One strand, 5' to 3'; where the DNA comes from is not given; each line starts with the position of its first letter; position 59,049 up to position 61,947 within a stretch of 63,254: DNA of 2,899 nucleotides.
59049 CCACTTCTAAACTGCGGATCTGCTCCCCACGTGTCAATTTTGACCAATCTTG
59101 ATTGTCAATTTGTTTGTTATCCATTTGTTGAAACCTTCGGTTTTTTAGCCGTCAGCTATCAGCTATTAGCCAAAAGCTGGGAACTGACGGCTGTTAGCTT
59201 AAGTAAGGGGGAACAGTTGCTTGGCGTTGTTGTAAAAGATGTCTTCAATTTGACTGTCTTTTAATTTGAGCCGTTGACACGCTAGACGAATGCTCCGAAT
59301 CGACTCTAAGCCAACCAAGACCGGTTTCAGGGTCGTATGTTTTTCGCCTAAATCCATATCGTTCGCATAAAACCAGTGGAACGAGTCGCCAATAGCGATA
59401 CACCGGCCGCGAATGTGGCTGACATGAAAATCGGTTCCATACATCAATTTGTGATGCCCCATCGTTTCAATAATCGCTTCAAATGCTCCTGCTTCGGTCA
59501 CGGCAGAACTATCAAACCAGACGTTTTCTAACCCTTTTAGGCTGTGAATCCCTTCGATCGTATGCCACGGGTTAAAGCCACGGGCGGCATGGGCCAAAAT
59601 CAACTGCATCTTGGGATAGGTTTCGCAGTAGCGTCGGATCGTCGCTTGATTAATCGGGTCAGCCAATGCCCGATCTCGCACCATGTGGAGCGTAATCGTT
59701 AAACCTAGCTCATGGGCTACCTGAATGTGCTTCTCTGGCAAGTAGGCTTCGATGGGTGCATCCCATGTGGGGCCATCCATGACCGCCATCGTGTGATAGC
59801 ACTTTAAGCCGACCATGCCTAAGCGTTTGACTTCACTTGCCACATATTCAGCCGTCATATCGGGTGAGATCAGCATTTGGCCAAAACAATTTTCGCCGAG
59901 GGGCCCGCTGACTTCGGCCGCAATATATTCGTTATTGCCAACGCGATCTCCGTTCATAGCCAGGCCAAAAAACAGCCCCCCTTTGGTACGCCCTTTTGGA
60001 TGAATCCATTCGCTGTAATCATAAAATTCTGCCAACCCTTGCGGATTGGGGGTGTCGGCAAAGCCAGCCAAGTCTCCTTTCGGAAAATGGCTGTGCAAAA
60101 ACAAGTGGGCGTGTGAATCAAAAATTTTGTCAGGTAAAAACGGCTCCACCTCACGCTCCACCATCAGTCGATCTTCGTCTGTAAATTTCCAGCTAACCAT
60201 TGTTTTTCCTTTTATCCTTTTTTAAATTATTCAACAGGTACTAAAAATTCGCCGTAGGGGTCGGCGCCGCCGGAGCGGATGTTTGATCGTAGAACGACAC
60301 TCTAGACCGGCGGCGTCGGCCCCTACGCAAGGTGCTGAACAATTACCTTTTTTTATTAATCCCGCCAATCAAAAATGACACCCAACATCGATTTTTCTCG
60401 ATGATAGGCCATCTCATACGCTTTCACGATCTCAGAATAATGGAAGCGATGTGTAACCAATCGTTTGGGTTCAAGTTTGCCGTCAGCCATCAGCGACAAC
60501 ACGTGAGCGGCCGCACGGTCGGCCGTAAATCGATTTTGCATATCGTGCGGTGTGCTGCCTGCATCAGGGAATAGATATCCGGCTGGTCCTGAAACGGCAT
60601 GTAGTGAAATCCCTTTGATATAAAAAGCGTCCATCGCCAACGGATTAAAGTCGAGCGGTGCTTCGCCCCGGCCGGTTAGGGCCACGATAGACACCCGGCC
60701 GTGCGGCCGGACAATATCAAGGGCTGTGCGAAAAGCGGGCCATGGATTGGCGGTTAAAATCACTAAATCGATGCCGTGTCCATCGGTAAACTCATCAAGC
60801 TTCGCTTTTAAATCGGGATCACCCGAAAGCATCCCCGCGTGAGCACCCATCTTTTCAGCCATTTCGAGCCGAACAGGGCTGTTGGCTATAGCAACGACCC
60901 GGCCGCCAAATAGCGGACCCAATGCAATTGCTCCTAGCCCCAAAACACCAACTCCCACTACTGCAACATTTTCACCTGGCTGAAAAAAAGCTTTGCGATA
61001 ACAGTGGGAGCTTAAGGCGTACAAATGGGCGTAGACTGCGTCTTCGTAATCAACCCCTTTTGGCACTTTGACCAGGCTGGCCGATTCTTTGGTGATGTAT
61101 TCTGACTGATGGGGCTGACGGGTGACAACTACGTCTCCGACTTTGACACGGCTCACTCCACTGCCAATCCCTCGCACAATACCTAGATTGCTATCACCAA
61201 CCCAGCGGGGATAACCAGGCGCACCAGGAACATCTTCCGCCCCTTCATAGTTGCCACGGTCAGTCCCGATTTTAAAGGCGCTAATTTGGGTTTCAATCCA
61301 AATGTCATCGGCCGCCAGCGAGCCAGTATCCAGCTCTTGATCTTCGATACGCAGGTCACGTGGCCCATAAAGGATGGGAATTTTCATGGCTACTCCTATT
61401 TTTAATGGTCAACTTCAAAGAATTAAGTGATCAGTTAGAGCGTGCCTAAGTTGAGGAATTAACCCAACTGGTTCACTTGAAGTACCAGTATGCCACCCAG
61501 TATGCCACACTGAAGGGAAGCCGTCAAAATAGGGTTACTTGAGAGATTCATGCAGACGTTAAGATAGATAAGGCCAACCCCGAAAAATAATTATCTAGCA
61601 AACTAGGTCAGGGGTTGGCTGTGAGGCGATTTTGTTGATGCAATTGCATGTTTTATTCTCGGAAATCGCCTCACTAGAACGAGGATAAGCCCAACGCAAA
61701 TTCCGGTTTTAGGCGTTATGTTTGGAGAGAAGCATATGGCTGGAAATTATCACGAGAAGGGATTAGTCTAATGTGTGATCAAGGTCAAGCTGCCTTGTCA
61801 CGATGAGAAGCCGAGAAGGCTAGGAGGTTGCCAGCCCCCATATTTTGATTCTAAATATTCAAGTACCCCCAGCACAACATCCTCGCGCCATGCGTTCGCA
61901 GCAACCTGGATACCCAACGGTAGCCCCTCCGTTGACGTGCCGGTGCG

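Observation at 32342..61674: Inverted copies of a 105-125 nt repeat exactly bracket a 29-kb run of 26 same-strand catabolic genes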

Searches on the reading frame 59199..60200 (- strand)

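Call 7: search_protein_families(library=pfam, proteins=[window:59199-60200:-])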
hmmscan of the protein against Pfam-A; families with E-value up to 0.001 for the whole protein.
window:59199-60200:- (333 aa): 1 family
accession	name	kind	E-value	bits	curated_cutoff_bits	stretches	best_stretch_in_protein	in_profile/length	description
PF04909.20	Amidohydro_2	-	1.4e-17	64.9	26.4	1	28-332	2-289/289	Amidohydrolase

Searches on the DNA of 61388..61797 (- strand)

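Call 53: search_dna_similar(query=window:61560-61685:-, collection=plasmids, mode=distant, max_evalue=0.01)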
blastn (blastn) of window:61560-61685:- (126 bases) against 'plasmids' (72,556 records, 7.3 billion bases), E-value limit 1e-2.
No match.
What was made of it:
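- Tried and rejected: No match (call 53).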

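Call 68: build_rna_model(alignment_id=A5)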
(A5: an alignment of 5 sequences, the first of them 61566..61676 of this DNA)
Model R1 built from alignment A5 (5 sequences, 139 columns); structure: RNAalifold consensus.
model positions 112; base pairs 25; branch points 1; effective number of sequences 1.2; information 0.59 bits per position. Calibrated on 0.2 Mb of random sequence (short: E-values are rough).
structure used (alignment columns):
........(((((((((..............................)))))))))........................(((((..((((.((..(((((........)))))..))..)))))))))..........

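Call 69: search_with_rna_model(model_id=R1, sources=[window, L007, L009, L010, L013, L014, L017, L018, L019, L020, L021, L022, L023, L025, L026, L028, L033, L036], max_evalue=10)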
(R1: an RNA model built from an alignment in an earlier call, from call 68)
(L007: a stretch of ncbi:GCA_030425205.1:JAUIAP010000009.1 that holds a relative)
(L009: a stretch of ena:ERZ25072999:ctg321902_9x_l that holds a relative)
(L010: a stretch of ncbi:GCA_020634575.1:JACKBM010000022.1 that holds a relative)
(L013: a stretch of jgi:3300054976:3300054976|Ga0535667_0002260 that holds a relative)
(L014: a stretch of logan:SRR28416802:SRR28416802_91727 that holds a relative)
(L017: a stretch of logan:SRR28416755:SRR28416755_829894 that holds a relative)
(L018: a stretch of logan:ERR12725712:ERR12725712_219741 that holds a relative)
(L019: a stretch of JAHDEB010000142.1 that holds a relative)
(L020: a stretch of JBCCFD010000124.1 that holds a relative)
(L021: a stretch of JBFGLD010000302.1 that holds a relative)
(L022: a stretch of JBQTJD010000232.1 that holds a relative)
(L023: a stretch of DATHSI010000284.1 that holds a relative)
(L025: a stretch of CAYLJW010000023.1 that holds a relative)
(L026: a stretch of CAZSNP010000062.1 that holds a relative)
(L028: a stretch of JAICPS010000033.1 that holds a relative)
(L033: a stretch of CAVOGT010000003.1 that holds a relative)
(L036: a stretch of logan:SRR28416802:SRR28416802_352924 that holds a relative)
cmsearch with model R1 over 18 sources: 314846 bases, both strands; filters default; matches with E-value up to 10: 8.
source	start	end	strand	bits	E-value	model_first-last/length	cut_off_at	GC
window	61566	61677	-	140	5.8e-31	1-112/112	no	0.43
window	32336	32469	+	121.8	1.4e-26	1-112/112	no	0.41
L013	9466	9599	-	121.8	1.4e-26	1-112/112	no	0.41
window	2615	2703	-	71.8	1.5e-14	1-112/112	no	0.47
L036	1372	1460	-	71.8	1.5e-14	1-112/112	no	0.47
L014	1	36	-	31.7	6.3e-05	1-36/112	3'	0.31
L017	8593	8625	+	28.6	0.00034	1-33/112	3'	0.42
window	61618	61691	+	16.3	0.32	1-112/112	no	0.45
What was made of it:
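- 61566..61677 (-): Right copy (R), the most intact member. It lies 126 nt after the amidase stop (61798) and 182 nt before the ADH start (61387), upstream of the ADH promoter/operator. The covariance model matches 61566-61677 at 140 bits (call 69).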

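Call 71: search_rna_families(source=window, start=61388, end=61797, threshold=evalue, max_evalue=5)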
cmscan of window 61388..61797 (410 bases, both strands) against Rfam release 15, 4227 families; matches with E-value up to 5: 0.
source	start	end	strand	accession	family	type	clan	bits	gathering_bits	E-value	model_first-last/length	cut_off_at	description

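Call 79: search_with_rna_model(model_id=R1, sources=[L038, L039, L040, L008, L011, L012, L024, L027, L029, L030], max_evalue=10)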
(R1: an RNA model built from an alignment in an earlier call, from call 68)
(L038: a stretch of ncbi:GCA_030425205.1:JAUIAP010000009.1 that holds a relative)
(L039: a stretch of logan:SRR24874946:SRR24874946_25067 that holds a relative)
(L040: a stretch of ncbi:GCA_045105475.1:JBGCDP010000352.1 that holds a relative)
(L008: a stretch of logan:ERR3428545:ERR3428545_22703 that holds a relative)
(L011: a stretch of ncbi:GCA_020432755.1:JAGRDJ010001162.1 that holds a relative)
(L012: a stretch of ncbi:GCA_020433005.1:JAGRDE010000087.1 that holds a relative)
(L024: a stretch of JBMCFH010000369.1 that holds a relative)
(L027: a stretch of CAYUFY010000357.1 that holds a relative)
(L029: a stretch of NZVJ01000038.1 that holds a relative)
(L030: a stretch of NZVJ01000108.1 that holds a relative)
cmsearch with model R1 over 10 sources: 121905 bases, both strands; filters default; matches with E-value up to 10: 0.
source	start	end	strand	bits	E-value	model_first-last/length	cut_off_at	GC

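Call 92: search_with_rna_model(model_id=R1, source=L041, max_evalue=10, show_alignments=2)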
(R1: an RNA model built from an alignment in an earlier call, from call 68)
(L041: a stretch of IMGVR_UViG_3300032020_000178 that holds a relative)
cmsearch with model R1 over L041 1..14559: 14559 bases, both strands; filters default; matches with E-value up to 10: 0.
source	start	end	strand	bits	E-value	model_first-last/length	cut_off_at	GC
